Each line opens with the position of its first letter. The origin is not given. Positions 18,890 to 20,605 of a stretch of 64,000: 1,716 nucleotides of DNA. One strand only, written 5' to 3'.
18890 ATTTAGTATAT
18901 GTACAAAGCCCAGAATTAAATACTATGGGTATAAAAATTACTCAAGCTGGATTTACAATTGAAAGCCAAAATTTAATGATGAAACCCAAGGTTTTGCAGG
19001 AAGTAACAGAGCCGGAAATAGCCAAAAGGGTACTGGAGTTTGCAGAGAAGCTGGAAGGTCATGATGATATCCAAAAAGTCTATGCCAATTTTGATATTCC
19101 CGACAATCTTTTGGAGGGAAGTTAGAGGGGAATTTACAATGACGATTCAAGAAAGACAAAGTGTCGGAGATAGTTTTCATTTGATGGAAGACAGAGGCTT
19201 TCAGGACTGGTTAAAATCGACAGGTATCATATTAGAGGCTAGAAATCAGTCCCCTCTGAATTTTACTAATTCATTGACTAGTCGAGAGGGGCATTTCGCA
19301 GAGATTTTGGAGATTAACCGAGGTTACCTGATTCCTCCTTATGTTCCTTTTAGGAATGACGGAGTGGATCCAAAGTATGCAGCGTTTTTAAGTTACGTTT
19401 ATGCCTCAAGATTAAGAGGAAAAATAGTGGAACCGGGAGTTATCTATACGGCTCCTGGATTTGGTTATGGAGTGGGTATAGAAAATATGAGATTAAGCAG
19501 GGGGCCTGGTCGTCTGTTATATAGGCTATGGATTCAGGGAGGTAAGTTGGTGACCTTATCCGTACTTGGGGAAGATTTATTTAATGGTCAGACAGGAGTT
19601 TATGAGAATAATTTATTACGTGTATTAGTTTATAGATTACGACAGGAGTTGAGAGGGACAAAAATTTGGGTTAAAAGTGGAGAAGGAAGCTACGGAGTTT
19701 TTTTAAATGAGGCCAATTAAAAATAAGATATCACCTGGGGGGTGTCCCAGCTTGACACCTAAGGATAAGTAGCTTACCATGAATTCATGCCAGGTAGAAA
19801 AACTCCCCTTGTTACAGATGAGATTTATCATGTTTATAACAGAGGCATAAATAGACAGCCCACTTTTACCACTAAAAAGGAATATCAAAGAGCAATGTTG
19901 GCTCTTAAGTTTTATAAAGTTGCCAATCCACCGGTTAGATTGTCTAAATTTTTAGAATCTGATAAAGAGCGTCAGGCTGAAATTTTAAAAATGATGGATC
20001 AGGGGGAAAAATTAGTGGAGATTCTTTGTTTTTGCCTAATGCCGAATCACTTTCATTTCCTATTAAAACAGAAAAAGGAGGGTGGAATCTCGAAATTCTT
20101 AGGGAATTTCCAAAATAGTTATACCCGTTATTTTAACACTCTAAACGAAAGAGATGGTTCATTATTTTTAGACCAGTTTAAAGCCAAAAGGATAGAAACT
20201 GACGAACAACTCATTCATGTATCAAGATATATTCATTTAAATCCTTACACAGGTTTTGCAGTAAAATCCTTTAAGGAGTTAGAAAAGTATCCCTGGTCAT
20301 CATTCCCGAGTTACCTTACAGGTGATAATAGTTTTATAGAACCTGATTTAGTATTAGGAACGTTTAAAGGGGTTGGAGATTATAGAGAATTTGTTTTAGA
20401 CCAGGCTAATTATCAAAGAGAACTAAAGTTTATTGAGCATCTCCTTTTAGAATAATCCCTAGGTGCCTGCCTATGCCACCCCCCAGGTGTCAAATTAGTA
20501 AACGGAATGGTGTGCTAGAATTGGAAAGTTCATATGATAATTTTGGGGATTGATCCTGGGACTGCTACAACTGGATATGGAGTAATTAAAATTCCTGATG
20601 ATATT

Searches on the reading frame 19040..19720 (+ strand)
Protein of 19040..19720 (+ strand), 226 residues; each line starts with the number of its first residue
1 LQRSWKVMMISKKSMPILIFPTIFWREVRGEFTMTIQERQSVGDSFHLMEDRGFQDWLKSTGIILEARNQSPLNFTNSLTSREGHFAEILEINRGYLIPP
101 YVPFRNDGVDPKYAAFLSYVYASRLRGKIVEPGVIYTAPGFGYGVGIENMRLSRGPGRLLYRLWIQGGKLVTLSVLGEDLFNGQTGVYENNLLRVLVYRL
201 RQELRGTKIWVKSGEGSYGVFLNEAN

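Call 8: search_protein_families(library=pfam, proteins=[window:19040-19720:+], max_evalue=0.01)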
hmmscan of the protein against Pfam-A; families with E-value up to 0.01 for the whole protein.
window:19040-19720:+ (226 aa): 1 family
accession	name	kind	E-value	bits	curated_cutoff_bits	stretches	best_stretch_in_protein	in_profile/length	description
PF00486.34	Trans_reg_C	-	6.2e-06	26.6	26.2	1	150-206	4-59/77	Transcriptional regulatory protein, C terminal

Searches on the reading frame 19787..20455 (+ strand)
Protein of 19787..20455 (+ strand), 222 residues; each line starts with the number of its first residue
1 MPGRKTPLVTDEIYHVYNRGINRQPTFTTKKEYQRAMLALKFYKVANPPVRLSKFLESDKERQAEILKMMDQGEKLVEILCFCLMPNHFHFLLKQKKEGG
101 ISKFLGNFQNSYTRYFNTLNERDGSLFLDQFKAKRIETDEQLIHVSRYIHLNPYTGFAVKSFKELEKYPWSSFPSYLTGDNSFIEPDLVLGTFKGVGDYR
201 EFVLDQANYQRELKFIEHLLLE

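Call 8: search_protein_families(library=pfam, proteins=[window:19787-20455:+], max_evalue=0.01)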
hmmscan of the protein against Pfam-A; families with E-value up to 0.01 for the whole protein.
window:19787-20455:+ (222 aa): 1 family
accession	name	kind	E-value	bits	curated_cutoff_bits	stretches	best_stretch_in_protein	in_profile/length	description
PF01797.21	Y1_Tnp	-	5.5e-10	39.9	23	1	53-150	18-119/121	Transposase IS200 like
